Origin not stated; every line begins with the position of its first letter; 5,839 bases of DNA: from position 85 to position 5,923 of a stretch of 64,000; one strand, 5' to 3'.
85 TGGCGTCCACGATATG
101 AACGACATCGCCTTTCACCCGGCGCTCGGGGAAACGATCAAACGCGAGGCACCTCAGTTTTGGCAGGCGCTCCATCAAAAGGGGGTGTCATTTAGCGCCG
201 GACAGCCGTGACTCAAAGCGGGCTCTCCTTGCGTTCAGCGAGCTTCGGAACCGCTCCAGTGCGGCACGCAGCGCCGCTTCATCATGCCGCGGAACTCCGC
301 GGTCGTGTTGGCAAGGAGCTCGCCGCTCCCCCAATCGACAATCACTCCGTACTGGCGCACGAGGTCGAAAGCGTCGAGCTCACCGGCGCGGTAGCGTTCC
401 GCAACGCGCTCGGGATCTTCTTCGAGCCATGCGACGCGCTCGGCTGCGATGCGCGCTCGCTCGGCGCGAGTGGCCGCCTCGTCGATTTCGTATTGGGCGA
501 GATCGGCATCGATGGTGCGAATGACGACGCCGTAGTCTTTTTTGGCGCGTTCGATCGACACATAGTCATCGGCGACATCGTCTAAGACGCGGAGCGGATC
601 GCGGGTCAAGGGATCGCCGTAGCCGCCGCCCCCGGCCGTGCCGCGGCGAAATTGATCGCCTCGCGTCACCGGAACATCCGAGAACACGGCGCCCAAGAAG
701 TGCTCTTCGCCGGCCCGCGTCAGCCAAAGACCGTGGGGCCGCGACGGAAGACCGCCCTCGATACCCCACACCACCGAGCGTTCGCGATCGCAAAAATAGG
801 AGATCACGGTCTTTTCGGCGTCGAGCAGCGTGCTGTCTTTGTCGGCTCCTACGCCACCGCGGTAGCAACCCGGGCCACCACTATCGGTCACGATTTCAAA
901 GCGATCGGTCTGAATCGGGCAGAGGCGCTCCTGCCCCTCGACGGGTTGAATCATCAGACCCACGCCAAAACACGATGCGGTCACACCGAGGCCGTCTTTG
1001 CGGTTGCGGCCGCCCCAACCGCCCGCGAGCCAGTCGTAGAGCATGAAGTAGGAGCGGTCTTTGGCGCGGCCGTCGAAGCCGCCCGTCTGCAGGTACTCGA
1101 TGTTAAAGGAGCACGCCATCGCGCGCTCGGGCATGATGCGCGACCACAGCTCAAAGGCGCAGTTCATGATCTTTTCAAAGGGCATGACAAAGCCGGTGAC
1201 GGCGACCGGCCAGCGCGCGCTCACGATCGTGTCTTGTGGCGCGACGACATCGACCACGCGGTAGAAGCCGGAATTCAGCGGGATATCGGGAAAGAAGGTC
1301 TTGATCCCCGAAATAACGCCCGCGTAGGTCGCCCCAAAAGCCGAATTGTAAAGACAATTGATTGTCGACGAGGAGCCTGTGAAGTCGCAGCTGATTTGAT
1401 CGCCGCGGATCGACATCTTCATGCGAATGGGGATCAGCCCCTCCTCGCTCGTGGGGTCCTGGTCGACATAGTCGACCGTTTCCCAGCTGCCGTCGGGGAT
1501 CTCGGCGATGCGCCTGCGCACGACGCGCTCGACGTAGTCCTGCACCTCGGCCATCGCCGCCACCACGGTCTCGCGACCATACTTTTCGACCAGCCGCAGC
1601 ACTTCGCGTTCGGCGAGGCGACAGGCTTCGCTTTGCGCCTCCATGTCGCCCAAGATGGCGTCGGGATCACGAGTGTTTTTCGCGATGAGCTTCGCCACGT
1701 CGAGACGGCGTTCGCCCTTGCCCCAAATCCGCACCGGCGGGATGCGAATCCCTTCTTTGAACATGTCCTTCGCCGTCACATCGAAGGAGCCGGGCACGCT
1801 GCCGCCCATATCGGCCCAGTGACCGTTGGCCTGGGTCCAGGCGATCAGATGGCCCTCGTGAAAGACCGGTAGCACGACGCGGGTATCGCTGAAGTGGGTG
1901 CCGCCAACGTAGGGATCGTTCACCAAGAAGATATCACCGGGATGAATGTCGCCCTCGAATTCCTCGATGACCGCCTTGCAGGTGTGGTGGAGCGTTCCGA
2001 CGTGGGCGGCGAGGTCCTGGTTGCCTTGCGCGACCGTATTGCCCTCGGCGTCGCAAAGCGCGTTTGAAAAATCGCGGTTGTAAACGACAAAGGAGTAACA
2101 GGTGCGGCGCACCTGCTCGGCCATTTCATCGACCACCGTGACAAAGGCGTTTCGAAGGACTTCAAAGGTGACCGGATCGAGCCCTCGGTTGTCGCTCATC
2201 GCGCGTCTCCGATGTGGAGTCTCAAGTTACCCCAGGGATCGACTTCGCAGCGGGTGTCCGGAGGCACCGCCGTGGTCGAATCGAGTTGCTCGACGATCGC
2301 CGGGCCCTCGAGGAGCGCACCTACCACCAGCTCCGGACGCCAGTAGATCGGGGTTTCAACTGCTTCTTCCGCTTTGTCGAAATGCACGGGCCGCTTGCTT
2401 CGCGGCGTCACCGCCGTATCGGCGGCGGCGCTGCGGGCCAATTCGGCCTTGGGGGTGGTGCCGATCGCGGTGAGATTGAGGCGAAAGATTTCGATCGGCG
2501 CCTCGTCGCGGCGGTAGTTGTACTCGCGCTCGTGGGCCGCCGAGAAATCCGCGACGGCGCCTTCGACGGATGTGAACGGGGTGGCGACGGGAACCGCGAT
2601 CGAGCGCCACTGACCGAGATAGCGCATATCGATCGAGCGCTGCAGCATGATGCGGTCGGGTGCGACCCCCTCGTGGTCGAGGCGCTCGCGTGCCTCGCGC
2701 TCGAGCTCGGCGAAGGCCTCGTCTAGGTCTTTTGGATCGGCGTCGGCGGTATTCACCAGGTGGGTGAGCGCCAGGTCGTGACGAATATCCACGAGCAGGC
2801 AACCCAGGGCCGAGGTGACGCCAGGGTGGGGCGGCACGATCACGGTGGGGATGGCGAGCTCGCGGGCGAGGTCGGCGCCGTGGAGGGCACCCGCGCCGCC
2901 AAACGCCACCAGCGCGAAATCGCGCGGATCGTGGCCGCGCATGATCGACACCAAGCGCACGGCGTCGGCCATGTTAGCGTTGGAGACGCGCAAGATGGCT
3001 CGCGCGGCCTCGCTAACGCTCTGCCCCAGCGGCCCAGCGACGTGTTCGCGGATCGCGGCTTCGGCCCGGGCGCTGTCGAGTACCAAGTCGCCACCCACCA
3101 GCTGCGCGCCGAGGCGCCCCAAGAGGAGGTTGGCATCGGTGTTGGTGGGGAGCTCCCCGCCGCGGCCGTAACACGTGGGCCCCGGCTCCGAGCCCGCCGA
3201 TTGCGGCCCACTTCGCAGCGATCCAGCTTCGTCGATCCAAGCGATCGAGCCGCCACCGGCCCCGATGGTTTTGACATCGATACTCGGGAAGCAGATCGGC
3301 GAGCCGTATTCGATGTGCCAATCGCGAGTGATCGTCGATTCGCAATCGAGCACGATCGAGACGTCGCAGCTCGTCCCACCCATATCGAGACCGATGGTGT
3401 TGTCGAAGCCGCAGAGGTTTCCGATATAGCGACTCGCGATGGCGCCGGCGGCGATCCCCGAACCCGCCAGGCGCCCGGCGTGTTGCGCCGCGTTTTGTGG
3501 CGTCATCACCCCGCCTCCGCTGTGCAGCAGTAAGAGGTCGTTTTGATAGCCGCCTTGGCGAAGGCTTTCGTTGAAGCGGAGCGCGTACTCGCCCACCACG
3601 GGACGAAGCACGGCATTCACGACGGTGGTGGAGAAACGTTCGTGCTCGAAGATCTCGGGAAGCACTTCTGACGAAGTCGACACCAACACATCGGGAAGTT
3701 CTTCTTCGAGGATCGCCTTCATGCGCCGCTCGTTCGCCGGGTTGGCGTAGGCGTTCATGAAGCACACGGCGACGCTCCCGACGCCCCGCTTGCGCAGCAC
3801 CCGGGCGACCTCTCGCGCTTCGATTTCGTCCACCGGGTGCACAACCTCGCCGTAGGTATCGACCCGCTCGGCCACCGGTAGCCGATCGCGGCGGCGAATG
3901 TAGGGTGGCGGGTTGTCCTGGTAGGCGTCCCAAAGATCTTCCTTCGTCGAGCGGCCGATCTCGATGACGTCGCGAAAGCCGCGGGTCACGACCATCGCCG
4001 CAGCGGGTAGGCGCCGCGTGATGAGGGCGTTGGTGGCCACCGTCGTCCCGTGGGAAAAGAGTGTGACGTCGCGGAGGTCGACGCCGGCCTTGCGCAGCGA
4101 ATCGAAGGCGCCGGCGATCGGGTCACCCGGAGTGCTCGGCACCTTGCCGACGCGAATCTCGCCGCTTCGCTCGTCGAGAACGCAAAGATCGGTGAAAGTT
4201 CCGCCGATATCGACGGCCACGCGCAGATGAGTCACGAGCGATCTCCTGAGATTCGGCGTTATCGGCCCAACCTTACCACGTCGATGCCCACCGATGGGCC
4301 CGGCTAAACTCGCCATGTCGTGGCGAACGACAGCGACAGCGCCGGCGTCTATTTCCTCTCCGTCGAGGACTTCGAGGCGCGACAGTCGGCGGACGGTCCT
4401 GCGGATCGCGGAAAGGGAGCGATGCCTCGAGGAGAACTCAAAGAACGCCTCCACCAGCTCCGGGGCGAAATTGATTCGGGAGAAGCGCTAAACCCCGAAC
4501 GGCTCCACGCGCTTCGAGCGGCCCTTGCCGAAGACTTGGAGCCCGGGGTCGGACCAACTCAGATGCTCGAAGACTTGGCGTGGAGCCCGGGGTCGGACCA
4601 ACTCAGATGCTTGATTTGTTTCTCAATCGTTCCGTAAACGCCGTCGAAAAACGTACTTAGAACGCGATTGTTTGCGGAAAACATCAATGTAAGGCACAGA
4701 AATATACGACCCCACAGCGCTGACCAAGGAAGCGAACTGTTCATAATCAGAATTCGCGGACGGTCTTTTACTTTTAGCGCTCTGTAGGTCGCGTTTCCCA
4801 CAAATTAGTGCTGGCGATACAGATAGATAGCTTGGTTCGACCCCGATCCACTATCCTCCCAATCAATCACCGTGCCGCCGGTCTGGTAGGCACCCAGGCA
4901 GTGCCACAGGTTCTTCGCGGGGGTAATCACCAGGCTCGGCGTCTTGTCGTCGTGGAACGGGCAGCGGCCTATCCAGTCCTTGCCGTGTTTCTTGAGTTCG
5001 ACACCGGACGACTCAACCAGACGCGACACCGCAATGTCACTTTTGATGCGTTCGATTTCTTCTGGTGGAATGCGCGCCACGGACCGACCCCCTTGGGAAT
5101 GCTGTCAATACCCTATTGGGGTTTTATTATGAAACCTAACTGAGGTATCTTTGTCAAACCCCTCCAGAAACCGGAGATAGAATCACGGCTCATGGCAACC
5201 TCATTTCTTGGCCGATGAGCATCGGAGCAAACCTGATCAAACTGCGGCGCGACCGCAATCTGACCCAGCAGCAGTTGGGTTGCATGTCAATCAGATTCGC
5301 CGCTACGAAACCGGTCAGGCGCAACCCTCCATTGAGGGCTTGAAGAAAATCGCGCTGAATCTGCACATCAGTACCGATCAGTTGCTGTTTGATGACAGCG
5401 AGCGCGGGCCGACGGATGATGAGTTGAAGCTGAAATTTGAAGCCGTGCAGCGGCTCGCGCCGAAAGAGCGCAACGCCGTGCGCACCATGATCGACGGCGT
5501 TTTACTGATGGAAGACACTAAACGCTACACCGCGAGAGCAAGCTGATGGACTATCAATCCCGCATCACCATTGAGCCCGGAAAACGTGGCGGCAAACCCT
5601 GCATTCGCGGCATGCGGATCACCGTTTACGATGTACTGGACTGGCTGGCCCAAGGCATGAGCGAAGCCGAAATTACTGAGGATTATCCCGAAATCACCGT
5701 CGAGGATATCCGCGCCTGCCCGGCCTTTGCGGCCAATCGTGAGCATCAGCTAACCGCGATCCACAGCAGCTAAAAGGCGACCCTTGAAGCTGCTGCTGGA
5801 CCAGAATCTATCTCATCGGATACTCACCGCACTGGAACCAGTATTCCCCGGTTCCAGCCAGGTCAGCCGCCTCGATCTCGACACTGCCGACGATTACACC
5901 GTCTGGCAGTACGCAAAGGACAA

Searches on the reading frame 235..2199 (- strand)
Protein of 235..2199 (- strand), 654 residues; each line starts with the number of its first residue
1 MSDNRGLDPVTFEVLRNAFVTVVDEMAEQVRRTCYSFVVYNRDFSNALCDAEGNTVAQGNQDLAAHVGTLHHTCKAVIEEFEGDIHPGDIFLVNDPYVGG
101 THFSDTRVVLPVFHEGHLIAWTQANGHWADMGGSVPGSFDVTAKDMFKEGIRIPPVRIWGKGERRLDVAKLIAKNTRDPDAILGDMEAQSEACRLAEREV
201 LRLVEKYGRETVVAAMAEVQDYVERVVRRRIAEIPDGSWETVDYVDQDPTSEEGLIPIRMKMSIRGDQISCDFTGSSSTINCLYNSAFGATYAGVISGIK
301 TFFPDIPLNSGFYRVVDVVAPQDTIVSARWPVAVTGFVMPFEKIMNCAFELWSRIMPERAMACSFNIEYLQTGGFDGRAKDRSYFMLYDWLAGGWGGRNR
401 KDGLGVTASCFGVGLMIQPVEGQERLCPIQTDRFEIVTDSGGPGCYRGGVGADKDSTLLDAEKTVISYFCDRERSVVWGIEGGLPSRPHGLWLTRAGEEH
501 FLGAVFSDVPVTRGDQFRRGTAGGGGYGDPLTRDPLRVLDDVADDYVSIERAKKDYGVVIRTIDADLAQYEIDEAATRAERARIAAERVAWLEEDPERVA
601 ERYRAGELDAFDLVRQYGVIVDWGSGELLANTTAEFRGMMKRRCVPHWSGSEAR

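Call 37: search_protein_families(library=pfam, proteins=[window:235-2199:-], max_evalue=0.001)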
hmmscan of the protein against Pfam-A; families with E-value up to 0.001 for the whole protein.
window:235-2199:- (654 aa): 1 family
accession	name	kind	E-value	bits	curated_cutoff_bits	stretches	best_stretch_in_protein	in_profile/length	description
PF02538.19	Hydantoinase_B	-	2.7e-159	531.4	26.8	1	8-530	1-519/519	Hydantoinase B/oxoprolinase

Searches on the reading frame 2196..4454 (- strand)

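Call 37: search_protein_families(library=pfam, proteins=[window:2196-4454:-], max_evalue=0.001)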
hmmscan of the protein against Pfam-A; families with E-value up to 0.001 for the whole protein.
window:2196-4454:- (752 aa): 3 families
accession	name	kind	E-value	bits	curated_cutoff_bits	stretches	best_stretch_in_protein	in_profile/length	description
PF01968.24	Hydantoinase_A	-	1.3e-81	274.5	22.9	1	273-560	1-290/291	Hydantoinase/oxoprolinase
PF05378.19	Hydant_A_N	-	1.9e-46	158.4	25.2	1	78-252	1-175/176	Hydantoinase/oxoprolinase N-terminal region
PF19278.4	Hydant_A_C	-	1.6e-11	44.4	21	1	575-742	12-186/193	Hydantoinase/oxoprolinase C-terminal domain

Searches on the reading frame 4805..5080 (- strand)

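Call 37: search_protein_families(library=pfam, proteins=[window:4805-5080:-], max_evalue=0.001)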
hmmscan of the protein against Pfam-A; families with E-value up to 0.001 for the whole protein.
window:4805-5080:- (91 aa): 1 family
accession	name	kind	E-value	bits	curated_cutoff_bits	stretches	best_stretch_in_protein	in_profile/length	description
PF01807.25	Zn_ribbon_DnaG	-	2.5e-18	66.1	24.9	1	5-72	2-67/98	CHC2 zinc finger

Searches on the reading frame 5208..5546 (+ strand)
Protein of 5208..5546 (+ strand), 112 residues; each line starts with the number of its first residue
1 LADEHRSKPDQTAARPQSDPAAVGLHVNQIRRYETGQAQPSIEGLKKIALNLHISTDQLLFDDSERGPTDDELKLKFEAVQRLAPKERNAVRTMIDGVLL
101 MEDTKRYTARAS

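Call 37: search_protein_families(library=pfam, proteins=[window:5208-5546:+], max_evalue=0.001)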
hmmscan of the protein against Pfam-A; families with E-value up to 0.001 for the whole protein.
window:5208-5546:+ (112 aa): 1 family
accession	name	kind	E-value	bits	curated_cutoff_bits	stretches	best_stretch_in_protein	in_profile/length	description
PF01381.28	HTH_3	-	5.2e-06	26.8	23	1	22-59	18-55/55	Helix-turn-helix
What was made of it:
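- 4615..9044 (.): Low-GC island of about 4.4 kb. It holds a DnaG zinc-ribbon fragment (4805-5080, -), an HTH_3 ORF (5208-5546, +), a DUF433/DUF5615 pair (5546-5773 and 5784-6083, +), an IS3-type orfA fragment (6362-6664, -) and the ATPase gene. There is no integrase. Pfam assignments are from call 37.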

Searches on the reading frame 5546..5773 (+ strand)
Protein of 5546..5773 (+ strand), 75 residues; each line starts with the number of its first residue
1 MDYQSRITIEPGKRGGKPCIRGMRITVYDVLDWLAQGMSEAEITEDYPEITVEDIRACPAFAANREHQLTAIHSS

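Call 37: search_protein_families(library=pfam, proteins=[window:5546-5773:+], max_evalue=0.001)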
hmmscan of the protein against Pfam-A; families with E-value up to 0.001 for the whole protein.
window:5546-5773:+ (75 aa): 1 family
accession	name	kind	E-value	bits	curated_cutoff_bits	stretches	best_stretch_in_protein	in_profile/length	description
PF04255.20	DUF433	-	3e-26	91.4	23.6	1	7-62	1-56/56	Protein of unknown function (DUF433)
